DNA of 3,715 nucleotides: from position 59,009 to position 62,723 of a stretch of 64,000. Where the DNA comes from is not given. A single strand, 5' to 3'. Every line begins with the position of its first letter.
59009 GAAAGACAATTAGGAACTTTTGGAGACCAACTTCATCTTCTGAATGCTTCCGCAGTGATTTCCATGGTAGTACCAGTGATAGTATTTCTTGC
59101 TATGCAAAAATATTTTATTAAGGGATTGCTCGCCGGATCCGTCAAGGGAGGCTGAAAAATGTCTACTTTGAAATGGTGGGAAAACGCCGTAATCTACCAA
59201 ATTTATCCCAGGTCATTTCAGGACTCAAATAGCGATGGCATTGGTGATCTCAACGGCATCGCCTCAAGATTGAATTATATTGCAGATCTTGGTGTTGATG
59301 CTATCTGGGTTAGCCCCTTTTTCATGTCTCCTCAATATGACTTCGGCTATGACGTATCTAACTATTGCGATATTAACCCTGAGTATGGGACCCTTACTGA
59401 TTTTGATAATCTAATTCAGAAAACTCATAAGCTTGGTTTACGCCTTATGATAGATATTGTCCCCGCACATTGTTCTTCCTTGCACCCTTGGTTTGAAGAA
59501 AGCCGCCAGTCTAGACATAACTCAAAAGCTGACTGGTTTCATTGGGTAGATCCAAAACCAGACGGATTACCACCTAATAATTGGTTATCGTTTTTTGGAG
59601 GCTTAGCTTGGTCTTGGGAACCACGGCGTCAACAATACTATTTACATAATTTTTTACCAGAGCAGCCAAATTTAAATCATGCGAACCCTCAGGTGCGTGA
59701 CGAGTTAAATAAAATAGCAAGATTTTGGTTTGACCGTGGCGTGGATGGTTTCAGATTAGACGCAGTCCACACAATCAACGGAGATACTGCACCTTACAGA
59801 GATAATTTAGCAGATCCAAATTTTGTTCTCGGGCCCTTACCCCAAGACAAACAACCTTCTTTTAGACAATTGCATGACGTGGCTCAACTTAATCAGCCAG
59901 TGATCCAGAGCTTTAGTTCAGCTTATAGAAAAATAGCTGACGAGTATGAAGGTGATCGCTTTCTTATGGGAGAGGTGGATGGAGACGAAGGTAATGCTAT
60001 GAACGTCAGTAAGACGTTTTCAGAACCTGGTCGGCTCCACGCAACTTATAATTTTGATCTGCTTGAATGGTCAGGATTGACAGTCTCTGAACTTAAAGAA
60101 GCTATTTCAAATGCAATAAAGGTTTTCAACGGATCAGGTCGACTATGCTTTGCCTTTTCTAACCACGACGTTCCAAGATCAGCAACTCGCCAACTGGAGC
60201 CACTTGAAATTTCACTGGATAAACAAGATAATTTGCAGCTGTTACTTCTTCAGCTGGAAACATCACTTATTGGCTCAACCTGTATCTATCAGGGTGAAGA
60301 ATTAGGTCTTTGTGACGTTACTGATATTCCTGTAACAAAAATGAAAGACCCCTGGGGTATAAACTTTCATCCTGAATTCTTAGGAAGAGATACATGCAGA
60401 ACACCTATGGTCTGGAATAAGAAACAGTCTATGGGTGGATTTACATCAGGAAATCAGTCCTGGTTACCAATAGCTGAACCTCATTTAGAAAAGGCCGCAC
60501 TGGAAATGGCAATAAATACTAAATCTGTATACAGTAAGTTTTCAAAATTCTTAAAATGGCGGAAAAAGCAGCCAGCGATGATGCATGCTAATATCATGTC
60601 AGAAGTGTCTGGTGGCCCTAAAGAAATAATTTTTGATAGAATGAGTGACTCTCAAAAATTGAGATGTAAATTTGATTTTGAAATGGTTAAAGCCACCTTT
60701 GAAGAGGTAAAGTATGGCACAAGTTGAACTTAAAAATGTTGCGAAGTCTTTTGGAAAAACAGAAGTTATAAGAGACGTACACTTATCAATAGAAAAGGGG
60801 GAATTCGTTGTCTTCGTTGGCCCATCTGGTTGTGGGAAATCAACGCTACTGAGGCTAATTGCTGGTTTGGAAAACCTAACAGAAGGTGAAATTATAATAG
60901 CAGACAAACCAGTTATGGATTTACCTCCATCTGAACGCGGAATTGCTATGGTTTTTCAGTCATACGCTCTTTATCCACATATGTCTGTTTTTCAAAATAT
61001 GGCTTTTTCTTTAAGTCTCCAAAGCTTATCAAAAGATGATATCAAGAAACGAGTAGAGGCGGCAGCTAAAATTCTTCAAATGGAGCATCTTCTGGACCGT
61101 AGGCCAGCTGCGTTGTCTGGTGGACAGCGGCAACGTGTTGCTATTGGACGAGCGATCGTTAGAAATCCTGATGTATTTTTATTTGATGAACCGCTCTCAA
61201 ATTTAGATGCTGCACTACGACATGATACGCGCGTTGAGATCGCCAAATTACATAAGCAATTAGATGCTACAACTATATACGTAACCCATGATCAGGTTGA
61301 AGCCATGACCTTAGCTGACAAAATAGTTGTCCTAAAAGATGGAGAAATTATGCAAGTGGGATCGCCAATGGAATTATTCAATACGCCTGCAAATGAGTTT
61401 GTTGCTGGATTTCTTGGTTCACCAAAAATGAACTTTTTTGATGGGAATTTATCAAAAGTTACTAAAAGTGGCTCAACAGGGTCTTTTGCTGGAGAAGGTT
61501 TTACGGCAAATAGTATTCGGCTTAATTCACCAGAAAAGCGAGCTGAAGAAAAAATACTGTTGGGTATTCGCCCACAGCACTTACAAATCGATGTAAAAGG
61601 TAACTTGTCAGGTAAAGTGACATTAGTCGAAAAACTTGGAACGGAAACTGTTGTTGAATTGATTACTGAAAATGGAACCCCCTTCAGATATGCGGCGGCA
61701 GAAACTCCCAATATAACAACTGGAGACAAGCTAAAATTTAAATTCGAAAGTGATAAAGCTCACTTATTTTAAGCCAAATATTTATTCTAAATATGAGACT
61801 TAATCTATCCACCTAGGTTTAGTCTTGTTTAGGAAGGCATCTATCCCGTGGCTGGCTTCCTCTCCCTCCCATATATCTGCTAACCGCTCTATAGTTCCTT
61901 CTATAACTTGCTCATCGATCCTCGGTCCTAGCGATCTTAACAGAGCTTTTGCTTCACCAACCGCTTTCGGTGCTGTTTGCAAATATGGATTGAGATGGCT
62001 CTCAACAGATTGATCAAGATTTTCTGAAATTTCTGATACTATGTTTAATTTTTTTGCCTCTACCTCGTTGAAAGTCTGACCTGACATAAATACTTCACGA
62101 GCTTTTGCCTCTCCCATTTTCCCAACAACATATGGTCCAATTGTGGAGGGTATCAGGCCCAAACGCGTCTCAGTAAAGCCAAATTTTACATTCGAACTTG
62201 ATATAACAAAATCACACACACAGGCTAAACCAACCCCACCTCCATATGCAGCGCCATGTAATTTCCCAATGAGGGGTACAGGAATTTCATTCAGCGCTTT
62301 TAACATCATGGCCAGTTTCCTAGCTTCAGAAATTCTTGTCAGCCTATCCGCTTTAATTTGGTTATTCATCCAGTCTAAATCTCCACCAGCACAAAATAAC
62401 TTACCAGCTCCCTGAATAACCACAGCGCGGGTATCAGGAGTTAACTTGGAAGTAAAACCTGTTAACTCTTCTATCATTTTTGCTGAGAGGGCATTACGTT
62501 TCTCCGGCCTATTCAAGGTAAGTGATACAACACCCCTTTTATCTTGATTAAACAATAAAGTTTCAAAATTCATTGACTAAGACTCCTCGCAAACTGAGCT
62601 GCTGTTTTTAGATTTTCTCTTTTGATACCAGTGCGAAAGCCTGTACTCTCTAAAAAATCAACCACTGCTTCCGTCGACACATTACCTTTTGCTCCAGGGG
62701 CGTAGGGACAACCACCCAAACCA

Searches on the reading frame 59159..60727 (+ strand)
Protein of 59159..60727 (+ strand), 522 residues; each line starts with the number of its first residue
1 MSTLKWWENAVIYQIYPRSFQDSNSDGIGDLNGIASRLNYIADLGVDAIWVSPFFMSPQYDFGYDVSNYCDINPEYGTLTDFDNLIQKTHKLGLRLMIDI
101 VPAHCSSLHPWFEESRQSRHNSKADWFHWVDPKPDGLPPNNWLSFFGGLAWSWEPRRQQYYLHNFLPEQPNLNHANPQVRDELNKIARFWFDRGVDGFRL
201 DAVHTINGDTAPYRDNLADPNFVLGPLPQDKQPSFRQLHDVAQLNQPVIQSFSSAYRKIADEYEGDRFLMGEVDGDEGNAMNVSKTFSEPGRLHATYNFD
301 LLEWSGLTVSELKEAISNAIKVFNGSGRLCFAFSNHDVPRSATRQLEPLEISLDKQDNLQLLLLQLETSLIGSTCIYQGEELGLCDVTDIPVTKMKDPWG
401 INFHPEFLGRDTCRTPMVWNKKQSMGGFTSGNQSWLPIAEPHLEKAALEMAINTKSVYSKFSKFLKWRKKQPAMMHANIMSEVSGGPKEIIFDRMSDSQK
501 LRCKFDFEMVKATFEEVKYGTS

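Call 5: search_protein_families(library=pfam, proteins=[window:59159-60727:+])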
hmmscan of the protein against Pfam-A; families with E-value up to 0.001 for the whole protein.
window:59159-60727:+ (522 aa): 1 family
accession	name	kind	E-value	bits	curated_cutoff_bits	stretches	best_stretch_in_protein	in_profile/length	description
PF00128.31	Alpha-amylase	-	1.3e-115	387.7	22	1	14-475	1-444/446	Alpha amylase, catalytic domain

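Call 10: search_solved_structures(query=window:59159-60727:+, show_alignments=1)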
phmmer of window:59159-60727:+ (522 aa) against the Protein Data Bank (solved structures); distinct sequences matched with E-value up to 0.001: 259 (the best 60 are shown).
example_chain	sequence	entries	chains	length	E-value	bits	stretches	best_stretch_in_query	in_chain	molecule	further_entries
6aav_A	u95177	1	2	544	5.2e-133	447.7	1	1-487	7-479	Alpha-glucosyltransferase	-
3wy1_A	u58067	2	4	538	4.5e-130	438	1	3-507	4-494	Alpha-glucosidase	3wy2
3wy4_A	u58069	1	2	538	1.1e-129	436.7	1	3-507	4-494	Alpha-glucosidase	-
3wy3_A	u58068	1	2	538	2.2e-129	435.7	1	3-507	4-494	Alpha-glucosidase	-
7voh_A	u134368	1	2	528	1.8e-118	399.7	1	3-507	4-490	alpha-glucosidase QsGH13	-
6lga_A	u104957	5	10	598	1.1e-83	284.8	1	4-477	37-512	Sucrose hydrolase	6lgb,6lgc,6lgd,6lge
6lgg_A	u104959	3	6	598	2.7e-83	283.6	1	4-477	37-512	Sucrose hydrolase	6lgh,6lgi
6lgf_A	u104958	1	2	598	5.7e-83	282.5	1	4-477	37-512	Sucrose hydrolase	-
8yie_A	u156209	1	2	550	6.6e-81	275.7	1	7-438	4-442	Alpha-glucosidase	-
8yif_A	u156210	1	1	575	8.6e-81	275.3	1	7-438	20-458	Alpha-glucosidase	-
6k5p_A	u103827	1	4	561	5.4e-80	272.7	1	5-471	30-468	Binary toxin receptor protein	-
4m8u_A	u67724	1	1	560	2.1e-79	270.7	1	5-515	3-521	Oligo-1,6-glucosidase 1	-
4maz_A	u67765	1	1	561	6.4e-79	269.2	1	5-515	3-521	Oligo-1,6-glucosidase 1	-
4m56_A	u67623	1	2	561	7.6e-79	268.9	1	5-515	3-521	Oligo-1,6-glucosidase 1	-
4mb1_A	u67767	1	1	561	9.3e-79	268.6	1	5-515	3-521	Oligo-1,6-glucosidase 1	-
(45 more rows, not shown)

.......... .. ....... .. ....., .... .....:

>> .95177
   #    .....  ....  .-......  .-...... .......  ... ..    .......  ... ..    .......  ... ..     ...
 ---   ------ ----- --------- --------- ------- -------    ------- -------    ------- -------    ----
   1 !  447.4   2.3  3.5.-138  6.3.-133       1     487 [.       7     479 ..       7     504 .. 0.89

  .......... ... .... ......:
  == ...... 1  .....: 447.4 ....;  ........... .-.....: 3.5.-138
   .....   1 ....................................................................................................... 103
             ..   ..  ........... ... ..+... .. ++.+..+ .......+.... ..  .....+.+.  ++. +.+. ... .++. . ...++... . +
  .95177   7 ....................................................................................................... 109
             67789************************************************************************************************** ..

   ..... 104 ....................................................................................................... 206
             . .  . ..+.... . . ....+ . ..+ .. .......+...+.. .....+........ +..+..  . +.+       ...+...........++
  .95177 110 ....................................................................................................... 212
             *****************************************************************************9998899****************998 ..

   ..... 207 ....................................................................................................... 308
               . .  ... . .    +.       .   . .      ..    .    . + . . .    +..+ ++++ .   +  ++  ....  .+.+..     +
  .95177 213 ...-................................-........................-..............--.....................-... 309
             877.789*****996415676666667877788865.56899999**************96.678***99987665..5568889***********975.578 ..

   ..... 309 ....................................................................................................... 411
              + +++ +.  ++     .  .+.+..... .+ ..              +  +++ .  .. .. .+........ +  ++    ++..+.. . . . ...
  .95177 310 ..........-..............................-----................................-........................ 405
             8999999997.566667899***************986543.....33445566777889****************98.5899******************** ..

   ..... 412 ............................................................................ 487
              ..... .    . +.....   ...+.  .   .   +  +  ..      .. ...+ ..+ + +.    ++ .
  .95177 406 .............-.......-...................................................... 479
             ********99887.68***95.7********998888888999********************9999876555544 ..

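Call 29: search_protein_families(library=ncbifam, proteins=[window:59159-60727:+])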
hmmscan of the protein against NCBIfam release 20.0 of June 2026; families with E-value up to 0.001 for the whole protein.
window:59159-60727:+ (522 aa): 34 families (the best 25 are shown)
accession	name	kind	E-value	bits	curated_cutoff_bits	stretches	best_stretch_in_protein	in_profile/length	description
NF051899.1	BetGalacBglAAgro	equivalog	3.2e-167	557.2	900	1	6-515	2-500/537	beta-galactosidase BglA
TIGR02403.1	trehalose_treC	equivalog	4.4e-94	316.1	799.05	2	6-210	1-202/544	alpha,alpha-phosphotrehalase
NF008183.0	PRK10933.1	subfamily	2.7e-92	310.3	535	2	3-211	4-210/551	alpha,alpha-phosphotrehalase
TIGR02456.1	treS_nterm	equivalog_domain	3.9e-77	260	678.35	2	5-206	1-202/539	maltose alpha-D-glucosyltransferase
NF008051.0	PRK10785.1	equivalog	8.7e-29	100.2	568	1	29-216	176-349/607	maltodextrin glucosidase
NF041090.1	Cyc-maltodext_AglB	equivalog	6.8e-28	97.7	540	1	29-206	62-211/470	cyclomaltodextrinase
NF041321.1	Alpha-amyl_MalA_Halo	equivalog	2.5e-26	92.3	875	1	5-132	255-382/666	alpha-amylase MalA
TIGR02402.1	trehalose_TreZ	equivalog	5.2e-15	54.7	538.8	1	7-104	92-185/545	malto-oligosyltrehalose trehalohydrolase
TIGR02401.1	trehalose_TreY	equivalog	7.6e-15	54.2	498.65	1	35-128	19-117/838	malto-oligosyltrehalose synthase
NF011083.0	PRK14510.1-2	equivalog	3.8e-14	51.2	1322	1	29-206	220-386/1186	bifunctional glycogen debranching protein GlgX/4-alpha-glucanotransferase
NF011077.0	PRK14507.1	equivalog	1.7e-10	38.9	2148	1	36-106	762-833/1693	malto-oligosyltrehalose synthase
NF007060.0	PRK09505.2-5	equivalog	2.1e-10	39.3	790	1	29-105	232-322/690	alpha-amylase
NF006970.0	PRK09441.1-3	equivalog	4.3e-10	38.9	516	1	32-207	58-235/466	alpha-amylase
NF008967.0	PRK12313.1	equivalog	5e-10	38.4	577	1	10-105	148-245/633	1,4-alpha-glucan branching protein GlgB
NF011087.0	PRK14511.1-5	equivalog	1.9e-09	35.9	1556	1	36-105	31-101/996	malto-oligosyltrehalose synthase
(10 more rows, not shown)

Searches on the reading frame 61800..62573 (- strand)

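Call 62: search_protein_families(library=pfam, proteins=[window:61800-62573:-], max_evalue=0.00001)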
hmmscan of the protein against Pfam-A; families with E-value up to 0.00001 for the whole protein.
window:61800-62573:- (257 aa): 2 families
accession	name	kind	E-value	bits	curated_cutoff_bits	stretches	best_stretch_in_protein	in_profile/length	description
PF00378.25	ECH_1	-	7.5e-42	143.8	27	1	12-256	3-249/251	Enoyl-CoA hydratase/isomerase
PF16113.10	ECH_2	-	5.4e-28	98.9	27.2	1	17-200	3-190/335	Enoyl-CoA hydratase/isomerase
